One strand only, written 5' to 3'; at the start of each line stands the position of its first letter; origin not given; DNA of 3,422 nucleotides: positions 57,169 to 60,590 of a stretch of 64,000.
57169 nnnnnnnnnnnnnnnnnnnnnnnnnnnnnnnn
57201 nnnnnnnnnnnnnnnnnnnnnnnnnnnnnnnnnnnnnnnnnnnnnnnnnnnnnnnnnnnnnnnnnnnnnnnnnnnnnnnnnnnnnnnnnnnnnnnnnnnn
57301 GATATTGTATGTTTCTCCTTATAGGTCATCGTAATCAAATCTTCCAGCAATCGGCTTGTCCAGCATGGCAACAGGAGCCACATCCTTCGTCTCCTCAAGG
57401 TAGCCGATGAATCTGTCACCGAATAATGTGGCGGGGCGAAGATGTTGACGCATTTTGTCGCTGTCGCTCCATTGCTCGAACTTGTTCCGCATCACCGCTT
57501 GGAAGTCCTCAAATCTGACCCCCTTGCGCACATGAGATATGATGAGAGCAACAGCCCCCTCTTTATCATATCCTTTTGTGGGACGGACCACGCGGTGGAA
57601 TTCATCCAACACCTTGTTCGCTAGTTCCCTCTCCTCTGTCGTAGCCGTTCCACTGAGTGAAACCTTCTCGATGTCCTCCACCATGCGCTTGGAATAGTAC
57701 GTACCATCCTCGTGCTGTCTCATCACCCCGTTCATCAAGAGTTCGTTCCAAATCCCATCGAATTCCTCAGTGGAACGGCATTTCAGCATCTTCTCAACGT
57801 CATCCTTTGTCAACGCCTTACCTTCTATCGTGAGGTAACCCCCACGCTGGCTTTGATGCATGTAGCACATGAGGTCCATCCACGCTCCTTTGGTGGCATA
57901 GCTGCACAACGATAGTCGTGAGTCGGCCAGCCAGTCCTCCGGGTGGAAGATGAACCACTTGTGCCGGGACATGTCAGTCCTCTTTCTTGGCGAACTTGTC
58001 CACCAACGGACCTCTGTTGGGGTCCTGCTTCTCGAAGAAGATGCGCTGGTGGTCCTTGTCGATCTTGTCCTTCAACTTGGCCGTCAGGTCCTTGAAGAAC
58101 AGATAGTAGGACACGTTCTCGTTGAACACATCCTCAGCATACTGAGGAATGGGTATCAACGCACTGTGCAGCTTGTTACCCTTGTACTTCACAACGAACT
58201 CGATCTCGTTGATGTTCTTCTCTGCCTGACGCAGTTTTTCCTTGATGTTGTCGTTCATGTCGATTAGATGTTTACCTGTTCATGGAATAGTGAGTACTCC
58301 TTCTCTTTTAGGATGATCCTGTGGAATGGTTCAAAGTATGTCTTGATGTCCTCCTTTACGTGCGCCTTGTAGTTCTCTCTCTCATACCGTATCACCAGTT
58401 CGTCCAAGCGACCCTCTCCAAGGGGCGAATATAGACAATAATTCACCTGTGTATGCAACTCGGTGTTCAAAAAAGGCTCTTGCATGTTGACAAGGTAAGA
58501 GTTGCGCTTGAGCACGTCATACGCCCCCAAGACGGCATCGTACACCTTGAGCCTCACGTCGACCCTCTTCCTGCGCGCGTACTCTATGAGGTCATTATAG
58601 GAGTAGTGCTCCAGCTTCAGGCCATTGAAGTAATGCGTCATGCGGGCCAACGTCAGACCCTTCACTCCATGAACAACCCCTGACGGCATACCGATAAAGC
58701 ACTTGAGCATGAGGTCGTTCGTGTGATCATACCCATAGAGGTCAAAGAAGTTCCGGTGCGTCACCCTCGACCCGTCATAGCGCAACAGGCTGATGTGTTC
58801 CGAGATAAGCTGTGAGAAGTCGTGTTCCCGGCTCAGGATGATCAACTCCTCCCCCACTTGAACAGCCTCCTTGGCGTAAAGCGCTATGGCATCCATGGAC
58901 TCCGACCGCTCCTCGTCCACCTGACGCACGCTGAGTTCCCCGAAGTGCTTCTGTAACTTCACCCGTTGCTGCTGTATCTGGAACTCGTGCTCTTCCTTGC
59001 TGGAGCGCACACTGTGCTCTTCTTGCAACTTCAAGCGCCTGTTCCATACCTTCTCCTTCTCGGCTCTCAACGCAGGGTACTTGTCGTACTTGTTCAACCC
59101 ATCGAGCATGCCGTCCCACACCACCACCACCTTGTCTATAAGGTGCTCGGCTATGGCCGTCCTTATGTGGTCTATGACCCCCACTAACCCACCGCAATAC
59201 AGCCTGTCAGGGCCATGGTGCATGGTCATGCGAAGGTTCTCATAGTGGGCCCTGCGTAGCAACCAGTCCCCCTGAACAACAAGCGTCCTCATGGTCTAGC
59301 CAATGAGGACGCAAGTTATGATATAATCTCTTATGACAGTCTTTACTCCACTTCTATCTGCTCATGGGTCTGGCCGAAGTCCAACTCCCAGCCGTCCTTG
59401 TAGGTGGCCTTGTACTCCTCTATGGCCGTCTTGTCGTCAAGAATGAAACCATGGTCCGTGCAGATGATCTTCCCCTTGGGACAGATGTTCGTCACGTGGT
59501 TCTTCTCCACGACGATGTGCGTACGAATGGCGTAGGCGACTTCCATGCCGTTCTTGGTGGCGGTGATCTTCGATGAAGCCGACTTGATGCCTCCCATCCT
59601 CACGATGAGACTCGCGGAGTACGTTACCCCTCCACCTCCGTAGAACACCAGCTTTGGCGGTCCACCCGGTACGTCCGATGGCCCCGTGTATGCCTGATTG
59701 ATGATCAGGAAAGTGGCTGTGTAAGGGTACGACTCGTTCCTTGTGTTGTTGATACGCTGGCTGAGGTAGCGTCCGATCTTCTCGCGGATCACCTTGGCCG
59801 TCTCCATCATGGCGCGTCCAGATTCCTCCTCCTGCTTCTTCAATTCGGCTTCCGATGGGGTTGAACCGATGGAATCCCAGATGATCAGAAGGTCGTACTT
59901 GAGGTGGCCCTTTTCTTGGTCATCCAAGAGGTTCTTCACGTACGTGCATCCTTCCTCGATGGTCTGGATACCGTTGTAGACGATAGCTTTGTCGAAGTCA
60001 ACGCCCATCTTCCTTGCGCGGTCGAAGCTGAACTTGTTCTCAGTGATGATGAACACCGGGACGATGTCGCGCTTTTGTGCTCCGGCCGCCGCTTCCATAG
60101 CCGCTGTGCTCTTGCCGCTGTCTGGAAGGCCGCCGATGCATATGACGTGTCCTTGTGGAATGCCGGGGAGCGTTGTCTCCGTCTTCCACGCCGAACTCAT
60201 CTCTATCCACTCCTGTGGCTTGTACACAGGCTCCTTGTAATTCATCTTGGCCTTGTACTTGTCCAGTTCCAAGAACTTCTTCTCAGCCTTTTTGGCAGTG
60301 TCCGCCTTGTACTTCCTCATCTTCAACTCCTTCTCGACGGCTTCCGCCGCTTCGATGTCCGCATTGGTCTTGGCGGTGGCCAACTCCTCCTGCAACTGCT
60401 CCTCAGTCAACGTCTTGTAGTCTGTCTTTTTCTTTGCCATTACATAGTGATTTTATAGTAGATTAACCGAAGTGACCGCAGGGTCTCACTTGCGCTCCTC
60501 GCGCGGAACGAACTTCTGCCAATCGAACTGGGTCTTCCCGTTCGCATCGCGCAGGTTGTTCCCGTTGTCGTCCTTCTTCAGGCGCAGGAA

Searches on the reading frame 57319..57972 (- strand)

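Call 55: search_protein_families(library=pfam, proteins=[window:57319-57972:-], max_evalue=0.001)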
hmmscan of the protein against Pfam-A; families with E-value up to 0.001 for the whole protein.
window:57319-57972:- (217 aa): 1 family
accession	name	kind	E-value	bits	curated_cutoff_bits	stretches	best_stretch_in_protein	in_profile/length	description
PF09524.15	Phg_2220_C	-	2.9e-12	46.9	27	1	138-192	18-72/73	Conserved phage C-terminus (Phg_2220_C)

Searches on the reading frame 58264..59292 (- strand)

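Call 55: search_protein_families(library=pfam, proteins=[window:58264-59292:-], max_evalue=0.001)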
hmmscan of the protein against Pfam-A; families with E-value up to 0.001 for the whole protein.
window:58264-59292:- (342 aa): 1 family
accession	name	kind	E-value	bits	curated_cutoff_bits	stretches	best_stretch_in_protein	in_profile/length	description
PF02739.22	5_3_exonuc_N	-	2.1e-13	50.8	34.3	1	3-180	2-157/164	5'-3' exonuclease, N-terminal resolvase-like domain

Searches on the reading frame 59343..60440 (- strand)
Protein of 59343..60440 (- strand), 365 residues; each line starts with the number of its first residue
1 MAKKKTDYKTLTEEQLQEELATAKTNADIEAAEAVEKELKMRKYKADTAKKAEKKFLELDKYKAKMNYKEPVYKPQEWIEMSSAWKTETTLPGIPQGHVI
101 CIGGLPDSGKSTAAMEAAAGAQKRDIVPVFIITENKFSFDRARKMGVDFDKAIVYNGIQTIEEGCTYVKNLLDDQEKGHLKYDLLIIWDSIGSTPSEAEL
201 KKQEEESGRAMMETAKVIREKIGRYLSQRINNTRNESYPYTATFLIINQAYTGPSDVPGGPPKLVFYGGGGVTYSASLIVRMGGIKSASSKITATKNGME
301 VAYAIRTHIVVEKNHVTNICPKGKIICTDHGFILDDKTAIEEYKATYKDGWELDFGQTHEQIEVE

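Call 55: search_protein_families(library=pfam, proteins=[window:59343-60440:-], max_evalue=0.001)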
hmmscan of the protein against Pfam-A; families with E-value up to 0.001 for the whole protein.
window:59343-60440:- (365 aa): 2 families
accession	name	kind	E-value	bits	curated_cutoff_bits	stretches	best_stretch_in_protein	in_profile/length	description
PF00154.27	RecA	-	4.4e-09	36.6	27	1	89-234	44-179/262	recA bacterial DNA recombination protein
PF06745.19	ATPase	-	0.00015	21.6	26.6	1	92-158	14-83/231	KaiC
